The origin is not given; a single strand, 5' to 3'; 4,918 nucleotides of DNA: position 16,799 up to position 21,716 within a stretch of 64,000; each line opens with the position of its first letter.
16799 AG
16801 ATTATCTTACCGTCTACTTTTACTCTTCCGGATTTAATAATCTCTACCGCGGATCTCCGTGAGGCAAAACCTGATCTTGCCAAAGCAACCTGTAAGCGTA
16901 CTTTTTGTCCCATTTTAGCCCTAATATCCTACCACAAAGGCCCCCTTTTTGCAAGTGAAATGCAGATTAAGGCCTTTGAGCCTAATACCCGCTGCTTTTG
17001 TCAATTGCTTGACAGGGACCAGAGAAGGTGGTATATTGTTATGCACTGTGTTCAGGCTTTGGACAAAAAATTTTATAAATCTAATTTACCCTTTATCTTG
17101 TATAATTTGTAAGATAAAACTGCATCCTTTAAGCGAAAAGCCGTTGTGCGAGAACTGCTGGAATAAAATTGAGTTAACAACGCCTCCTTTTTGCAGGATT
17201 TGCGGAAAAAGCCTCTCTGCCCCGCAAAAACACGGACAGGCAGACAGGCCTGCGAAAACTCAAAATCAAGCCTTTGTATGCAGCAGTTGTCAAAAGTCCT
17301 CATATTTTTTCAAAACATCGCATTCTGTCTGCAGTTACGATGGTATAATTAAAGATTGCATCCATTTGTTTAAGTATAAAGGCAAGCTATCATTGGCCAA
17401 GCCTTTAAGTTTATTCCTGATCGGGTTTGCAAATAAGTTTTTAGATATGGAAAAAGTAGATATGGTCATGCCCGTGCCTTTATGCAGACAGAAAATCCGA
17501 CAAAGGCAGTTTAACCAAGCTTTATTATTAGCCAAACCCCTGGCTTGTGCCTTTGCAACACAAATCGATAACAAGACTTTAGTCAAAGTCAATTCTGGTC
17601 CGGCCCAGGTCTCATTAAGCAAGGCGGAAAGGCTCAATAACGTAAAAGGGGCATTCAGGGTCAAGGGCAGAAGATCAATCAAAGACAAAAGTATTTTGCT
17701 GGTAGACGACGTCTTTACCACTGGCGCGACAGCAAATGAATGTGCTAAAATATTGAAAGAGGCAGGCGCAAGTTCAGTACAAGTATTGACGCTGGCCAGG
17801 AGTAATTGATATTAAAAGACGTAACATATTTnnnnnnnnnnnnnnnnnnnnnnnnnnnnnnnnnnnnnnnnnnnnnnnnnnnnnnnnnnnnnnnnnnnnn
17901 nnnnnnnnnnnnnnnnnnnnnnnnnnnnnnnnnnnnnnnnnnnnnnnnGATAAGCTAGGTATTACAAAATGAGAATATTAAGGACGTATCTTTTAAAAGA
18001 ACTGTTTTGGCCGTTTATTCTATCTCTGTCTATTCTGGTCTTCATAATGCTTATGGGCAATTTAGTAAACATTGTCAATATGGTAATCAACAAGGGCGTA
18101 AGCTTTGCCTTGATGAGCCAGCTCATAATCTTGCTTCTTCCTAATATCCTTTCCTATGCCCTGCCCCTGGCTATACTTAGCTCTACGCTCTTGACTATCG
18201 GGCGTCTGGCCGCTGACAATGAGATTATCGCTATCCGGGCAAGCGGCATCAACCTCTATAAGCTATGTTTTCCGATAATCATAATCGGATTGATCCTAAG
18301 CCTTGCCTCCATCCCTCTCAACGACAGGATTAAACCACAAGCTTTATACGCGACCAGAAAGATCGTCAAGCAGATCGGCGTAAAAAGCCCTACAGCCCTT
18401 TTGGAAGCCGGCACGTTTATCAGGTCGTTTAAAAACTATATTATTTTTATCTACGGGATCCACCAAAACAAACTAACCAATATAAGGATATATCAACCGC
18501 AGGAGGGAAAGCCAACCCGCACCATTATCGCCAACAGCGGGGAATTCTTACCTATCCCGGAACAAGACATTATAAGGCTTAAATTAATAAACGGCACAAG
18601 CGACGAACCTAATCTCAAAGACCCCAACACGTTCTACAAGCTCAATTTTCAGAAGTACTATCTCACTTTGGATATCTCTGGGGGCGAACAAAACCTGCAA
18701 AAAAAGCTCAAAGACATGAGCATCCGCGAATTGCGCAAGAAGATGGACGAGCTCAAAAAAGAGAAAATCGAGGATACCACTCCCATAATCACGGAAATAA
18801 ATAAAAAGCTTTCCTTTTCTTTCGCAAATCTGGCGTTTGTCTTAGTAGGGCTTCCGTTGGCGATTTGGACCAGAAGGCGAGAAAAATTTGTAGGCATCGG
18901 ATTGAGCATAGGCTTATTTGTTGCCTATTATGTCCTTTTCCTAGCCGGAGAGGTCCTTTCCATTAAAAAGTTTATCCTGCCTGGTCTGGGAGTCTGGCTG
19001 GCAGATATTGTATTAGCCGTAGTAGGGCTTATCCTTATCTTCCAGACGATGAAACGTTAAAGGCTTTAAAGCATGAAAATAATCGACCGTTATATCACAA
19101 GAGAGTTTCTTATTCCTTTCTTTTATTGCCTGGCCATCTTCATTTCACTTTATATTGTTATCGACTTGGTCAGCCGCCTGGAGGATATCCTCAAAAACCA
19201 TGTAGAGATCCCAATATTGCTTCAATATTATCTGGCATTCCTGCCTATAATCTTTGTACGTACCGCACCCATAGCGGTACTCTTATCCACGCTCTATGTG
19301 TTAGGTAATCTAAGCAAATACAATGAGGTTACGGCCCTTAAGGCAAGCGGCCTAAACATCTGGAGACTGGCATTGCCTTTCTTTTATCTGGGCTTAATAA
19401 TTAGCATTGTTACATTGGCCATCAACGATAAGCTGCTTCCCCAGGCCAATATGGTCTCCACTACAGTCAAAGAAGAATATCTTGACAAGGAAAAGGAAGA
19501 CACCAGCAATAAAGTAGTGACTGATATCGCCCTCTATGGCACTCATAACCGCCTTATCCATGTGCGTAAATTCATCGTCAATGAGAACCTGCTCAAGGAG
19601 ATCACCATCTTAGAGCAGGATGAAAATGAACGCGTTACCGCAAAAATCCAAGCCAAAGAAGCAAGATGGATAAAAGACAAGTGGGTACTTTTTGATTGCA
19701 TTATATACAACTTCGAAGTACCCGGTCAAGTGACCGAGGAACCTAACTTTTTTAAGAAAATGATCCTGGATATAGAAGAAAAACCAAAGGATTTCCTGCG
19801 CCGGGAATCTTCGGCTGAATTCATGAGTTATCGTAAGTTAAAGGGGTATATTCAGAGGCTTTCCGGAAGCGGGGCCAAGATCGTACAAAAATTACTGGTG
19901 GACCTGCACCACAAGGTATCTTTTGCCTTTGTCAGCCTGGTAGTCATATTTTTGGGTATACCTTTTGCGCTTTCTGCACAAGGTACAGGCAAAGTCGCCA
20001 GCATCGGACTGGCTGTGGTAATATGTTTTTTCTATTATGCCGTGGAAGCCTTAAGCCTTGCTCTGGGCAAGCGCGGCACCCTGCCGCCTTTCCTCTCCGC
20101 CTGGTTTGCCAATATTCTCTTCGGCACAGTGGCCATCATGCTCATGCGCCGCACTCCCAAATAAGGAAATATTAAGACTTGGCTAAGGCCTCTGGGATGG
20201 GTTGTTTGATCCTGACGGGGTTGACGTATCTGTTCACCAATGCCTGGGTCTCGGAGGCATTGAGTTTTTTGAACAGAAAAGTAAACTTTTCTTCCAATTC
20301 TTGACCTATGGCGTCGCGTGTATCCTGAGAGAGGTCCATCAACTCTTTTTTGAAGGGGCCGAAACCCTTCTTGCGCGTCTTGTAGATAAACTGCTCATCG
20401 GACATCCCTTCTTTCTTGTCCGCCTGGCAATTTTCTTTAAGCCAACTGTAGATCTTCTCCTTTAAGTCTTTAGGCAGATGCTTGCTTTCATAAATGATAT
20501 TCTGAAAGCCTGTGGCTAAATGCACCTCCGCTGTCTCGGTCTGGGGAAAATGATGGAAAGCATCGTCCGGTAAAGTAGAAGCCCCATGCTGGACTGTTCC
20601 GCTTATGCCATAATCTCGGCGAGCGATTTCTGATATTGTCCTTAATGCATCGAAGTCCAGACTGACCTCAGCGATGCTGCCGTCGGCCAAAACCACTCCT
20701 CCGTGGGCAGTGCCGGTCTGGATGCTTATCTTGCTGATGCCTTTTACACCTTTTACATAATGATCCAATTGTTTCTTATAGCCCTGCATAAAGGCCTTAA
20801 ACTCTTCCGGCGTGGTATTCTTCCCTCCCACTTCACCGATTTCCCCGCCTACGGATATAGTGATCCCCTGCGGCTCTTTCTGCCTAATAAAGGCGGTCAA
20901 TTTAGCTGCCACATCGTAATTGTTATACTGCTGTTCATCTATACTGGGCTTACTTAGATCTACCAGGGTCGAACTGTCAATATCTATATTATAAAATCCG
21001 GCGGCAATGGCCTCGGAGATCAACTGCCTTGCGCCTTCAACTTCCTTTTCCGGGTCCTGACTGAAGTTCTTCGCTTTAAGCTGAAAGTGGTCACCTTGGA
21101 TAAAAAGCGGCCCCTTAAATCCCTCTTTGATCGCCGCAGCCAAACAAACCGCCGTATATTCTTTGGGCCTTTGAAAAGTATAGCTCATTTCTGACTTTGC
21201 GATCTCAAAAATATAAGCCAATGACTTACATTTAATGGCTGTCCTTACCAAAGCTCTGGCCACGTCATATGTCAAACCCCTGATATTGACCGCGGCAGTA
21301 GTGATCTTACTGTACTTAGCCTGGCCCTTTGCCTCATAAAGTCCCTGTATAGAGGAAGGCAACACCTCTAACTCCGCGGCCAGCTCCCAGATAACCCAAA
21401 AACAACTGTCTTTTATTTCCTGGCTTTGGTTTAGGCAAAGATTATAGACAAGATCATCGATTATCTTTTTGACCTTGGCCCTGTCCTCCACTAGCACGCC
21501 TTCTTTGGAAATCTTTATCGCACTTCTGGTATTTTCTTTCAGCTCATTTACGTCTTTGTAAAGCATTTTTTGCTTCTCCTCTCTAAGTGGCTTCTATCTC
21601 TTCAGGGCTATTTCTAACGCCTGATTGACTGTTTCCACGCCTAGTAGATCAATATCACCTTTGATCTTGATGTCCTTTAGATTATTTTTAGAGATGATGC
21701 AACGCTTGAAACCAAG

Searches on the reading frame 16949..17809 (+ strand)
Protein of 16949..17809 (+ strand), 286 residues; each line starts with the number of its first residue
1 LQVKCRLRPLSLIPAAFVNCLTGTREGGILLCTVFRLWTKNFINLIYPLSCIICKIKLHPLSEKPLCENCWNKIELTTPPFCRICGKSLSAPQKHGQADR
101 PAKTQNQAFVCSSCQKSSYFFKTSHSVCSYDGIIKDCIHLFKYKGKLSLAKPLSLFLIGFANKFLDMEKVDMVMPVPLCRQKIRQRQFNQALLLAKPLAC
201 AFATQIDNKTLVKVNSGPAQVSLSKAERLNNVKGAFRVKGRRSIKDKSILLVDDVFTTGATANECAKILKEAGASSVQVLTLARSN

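Call 62: search_protein_families(library=pfam, proteins=[window:16949-17809:+], max_evalue=1e-8)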
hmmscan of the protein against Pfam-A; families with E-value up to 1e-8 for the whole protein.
window:16949-17809:+ (286 aa): 1 family
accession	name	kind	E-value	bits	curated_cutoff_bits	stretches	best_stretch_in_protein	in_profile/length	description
PF18912.6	DZR_2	-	1.9e-10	40.8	27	1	43-91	2-48/56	Double zinc ribbon domain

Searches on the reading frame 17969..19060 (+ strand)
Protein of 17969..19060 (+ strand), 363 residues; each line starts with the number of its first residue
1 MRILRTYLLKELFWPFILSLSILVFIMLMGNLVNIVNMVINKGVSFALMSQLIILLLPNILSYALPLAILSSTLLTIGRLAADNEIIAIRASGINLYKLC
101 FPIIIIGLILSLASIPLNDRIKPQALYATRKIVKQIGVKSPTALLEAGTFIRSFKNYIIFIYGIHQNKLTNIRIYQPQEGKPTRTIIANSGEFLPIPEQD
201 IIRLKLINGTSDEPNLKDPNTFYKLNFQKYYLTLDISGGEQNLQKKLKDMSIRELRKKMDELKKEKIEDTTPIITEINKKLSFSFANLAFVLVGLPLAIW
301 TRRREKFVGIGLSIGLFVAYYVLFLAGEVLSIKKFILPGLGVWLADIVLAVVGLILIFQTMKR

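Call 62: search_protein_families(library=pfam, proteins=[window:17969-19060:+], max_evalue=1e-8)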
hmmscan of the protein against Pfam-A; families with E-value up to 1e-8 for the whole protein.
window:17969-19060:+ (363 aa): 1 family
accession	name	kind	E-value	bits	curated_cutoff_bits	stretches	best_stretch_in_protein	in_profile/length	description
PF03739.19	LptF_LptG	-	9.5e-75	252.3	27.9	1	7-357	2-351/353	Lipopolysaccharide export system permease LptF/LptG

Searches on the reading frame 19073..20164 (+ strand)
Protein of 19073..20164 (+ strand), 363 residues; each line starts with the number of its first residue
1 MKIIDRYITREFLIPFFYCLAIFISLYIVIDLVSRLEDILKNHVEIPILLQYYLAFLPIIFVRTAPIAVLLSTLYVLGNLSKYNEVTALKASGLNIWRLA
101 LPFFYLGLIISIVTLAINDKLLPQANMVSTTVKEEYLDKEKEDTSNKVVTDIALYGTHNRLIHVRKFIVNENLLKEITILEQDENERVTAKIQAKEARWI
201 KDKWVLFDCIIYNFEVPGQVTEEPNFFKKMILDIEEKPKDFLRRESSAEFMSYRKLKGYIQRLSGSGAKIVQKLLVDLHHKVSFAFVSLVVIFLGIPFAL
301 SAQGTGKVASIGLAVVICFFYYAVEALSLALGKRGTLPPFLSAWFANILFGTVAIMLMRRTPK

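Call 62: search_protein_families(library=pfam, proteins=[window:19073-20164:+], max_evalue=1e-8)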
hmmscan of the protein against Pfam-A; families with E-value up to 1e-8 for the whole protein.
window:19073-20164:+ (363 aa): 1 family
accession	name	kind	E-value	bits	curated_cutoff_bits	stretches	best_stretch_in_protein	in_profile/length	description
PF03739.19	LptF_LptG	-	1e-84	285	27.9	1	6-360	1-353/353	Lipopolysaccharide export system permease LptF/LptG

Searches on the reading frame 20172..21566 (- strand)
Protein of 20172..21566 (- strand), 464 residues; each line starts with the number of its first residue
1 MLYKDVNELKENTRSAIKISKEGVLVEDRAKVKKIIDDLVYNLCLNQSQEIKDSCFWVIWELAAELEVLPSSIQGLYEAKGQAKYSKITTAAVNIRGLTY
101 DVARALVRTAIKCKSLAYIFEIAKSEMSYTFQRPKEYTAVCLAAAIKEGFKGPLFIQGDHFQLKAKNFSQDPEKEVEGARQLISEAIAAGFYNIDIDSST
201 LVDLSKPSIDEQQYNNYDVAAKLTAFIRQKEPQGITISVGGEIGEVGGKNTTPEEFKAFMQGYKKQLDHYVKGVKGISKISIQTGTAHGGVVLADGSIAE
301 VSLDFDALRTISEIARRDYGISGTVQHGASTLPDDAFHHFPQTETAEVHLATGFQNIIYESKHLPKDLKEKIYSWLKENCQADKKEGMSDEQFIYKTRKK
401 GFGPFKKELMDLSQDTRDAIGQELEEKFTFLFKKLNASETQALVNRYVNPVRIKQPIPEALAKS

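Call 62: search_protein_families(library=pfam, proteins=[window:20172-21566:-], max_evalue=1e-8)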
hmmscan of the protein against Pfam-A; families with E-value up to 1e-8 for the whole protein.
window:20172-21566:- (464 aa): 1 family
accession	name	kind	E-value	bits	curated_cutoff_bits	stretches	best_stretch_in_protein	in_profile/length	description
PF01116.26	F_bP_aldolase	-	4e-13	49.9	25.5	1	82-378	9-256/277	Fructose-bisphosphate aldolase class-II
